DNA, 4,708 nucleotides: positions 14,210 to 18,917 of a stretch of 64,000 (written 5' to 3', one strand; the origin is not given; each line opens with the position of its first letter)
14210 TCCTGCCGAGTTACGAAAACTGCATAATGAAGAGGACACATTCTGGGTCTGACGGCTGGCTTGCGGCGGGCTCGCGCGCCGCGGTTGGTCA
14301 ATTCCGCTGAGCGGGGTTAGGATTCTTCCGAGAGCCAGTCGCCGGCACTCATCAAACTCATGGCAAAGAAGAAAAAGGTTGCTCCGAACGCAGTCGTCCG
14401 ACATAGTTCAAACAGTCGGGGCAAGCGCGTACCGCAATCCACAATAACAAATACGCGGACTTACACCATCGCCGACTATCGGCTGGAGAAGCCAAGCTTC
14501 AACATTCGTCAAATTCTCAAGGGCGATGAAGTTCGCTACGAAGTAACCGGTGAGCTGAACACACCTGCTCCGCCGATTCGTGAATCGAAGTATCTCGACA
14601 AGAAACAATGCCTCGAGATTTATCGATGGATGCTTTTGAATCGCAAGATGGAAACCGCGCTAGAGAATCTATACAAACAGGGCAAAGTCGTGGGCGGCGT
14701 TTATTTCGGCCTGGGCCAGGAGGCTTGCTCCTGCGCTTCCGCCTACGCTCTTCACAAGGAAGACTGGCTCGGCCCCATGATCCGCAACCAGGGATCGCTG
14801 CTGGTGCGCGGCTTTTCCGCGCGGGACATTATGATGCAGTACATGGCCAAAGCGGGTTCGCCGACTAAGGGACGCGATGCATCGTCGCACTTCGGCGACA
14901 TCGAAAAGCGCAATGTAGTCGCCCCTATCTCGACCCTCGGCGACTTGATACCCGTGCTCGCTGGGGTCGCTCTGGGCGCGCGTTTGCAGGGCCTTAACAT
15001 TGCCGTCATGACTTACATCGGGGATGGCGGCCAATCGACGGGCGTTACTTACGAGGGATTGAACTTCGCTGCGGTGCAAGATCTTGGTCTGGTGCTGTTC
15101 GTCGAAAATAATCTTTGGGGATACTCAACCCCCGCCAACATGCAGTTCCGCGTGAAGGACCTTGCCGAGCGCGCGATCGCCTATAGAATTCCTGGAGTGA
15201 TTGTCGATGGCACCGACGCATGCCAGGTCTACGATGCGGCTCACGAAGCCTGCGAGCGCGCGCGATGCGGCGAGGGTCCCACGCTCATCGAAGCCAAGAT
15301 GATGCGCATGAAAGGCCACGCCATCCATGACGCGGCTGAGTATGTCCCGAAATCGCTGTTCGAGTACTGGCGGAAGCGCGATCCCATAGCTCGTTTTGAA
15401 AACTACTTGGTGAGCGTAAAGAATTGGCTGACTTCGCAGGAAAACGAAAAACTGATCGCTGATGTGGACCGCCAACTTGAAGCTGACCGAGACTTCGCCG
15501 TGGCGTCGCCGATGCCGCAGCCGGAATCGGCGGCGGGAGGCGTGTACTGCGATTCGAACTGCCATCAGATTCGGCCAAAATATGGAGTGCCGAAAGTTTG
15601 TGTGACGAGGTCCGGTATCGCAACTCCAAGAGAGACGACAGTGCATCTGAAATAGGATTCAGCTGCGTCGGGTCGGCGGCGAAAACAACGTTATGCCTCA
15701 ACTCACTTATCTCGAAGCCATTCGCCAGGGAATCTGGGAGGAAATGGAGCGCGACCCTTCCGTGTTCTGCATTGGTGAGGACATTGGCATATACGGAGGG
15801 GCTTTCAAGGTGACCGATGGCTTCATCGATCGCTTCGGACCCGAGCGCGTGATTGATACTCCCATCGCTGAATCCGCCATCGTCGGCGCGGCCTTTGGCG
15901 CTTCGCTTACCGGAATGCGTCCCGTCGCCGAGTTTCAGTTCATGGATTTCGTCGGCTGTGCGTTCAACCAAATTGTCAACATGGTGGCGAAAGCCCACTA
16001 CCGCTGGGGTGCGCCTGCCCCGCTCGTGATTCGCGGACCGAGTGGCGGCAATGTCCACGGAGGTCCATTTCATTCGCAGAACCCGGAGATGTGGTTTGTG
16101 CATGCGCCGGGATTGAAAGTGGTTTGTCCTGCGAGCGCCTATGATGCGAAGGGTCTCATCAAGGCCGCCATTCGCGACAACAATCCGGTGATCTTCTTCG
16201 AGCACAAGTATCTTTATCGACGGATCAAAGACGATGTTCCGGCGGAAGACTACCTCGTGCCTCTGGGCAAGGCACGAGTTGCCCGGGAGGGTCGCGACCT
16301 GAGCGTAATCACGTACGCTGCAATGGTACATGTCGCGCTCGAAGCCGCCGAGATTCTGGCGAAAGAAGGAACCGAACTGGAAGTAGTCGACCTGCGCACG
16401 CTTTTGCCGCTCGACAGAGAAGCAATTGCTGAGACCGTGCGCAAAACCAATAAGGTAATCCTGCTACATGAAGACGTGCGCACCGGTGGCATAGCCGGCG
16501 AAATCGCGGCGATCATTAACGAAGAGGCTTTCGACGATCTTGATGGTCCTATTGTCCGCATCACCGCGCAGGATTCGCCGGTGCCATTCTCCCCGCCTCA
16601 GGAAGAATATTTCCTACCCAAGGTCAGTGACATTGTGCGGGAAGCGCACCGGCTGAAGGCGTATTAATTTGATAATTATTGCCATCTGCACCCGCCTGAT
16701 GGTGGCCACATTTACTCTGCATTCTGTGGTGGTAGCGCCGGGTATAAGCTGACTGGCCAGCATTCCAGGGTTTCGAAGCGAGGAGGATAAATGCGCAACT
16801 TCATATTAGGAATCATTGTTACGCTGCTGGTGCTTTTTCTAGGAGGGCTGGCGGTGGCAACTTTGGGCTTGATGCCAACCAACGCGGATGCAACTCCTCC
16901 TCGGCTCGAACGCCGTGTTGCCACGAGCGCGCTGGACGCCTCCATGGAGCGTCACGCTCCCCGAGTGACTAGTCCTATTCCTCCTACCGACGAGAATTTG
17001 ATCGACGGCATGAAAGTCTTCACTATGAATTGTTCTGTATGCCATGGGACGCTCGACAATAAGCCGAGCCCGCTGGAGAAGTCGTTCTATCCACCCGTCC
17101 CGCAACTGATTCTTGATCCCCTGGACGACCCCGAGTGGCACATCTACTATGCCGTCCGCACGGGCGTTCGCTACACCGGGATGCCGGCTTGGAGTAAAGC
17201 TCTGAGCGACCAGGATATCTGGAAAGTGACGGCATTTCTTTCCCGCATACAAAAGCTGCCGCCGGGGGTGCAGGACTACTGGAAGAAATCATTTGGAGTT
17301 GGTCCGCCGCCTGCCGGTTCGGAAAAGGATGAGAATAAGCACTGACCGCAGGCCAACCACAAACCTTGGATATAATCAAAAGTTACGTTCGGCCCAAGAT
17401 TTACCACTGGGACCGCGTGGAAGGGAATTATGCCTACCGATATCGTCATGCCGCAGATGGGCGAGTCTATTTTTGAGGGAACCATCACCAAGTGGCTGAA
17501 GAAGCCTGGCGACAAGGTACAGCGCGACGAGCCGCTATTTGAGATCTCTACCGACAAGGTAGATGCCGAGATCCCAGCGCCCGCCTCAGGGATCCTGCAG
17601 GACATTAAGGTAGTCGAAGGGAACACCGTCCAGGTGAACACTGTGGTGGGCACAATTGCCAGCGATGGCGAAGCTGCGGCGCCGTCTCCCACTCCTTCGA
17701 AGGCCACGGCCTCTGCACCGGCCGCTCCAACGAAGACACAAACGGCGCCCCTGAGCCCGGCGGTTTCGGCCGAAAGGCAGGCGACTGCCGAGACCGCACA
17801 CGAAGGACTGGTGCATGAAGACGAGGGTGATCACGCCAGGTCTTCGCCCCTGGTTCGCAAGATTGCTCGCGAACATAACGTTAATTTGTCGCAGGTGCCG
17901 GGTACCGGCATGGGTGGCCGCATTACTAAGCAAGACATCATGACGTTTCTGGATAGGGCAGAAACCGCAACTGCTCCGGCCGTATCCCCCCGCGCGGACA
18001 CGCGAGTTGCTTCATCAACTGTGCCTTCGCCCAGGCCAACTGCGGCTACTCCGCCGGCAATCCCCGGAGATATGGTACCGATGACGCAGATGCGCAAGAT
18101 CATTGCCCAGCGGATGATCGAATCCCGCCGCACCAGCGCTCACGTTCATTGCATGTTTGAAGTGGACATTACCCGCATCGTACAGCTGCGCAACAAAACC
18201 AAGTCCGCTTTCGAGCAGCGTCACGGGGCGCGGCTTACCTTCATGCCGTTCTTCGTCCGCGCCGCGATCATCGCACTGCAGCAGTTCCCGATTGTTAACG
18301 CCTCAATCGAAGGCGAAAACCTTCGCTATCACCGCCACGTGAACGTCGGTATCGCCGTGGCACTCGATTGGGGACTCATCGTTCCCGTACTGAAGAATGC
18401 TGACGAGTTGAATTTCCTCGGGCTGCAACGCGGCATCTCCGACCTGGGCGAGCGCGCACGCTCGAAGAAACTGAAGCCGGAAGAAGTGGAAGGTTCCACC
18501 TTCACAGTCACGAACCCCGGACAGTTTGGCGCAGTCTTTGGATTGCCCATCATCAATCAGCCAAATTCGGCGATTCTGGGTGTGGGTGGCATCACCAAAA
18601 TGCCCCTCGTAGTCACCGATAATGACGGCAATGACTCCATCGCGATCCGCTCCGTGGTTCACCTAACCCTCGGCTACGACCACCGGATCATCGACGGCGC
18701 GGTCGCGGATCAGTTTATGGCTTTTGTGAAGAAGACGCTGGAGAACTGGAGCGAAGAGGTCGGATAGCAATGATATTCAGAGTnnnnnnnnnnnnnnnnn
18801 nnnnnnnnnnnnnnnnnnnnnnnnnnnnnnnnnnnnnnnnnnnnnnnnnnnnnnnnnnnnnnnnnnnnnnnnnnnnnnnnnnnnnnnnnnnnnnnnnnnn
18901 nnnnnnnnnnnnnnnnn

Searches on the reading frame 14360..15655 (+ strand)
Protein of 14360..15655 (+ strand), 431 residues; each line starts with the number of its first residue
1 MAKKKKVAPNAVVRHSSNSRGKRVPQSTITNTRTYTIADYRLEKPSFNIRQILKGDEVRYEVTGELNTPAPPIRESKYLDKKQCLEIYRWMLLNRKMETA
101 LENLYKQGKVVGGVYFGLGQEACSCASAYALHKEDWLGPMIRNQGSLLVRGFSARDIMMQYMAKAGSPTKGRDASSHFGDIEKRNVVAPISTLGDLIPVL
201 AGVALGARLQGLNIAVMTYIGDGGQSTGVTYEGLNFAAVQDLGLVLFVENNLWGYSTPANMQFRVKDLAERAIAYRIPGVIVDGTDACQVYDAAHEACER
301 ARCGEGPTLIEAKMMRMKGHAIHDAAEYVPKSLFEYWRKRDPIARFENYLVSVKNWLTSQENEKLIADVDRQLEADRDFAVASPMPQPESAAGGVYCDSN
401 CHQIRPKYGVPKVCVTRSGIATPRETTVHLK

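Call 99: search_protein_families(library=pfam, proteins=[window:14360-15655:+], max_evalue=0.0001)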
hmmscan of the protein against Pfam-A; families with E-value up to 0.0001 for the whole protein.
window:14360-15655:+ (431 aa): 1 family
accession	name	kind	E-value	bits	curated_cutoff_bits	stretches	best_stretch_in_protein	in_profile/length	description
PF00676.26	E1_dh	-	9.1e-64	215.7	22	1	91-389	3-300/300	Dehydrogenase E1 component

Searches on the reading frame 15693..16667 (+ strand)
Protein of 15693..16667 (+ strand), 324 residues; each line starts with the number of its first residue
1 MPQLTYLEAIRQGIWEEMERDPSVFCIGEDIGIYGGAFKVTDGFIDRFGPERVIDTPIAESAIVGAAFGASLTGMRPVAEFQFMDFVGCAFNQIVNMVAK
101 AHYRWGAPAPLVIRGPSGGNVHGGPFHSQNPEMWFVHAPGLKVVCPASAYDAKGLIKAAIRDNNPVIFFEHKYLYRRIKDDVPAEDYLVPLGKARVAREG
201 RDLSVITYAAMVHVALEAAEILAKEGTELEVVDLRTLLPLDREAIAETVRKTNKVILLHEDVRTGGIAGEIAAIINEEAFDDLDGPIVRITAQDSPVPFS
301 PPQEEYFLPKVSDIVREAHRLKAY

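Call 99: search_protein_families(library=pfam, proteins=[window:15693-16667:+], max_evalue=0.0001)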
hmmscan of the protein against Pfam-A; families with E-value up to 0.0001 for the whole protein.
window:15693-16667:+ (324 aa): 2 families
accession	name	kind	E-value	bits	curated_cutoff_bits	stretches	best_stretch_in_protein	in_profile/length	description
PF02779.29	Transket_pyr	-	1.3e-43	149.1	27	1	4-176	3-173/174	Transketolase, pyrimidine binding domain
PF02780.25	Transketolase_C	-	3.4e-38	130.8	25.9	1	192-314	1-124/124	Transketolase, C-terminal domain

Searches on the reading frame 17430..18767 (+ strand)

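Call 99: search_protein_families(library=pfam, proteins=[window:17430-18767:+], max_evalue=0.0001)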
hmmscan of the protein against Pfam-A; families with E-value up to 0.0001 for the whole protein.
window:17430-18767:+ (445 aa): 4 families
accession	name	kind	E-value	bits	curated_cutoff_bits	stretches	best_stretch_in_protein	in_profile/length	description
PF00198.28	2-oxoacid_dh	-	1.2e-81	274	23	1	215-441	6-228/232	2-oxoacid dehydrogenases acyltransferase (catalytic domain)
PF00364.28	Biotin_lipoyl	-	1.2e-20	73.5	22.1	1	4-76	2-73/73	Biotin-requiring enzyme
PF02817.22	E3_binding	-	3e-16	59.8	23.7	1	138-170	3-35/36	e3 binding domain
PF13437.12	HlyD_3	-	2.3e-05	25.5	22.2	0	48-95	2-49/106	HlyD family secretion protein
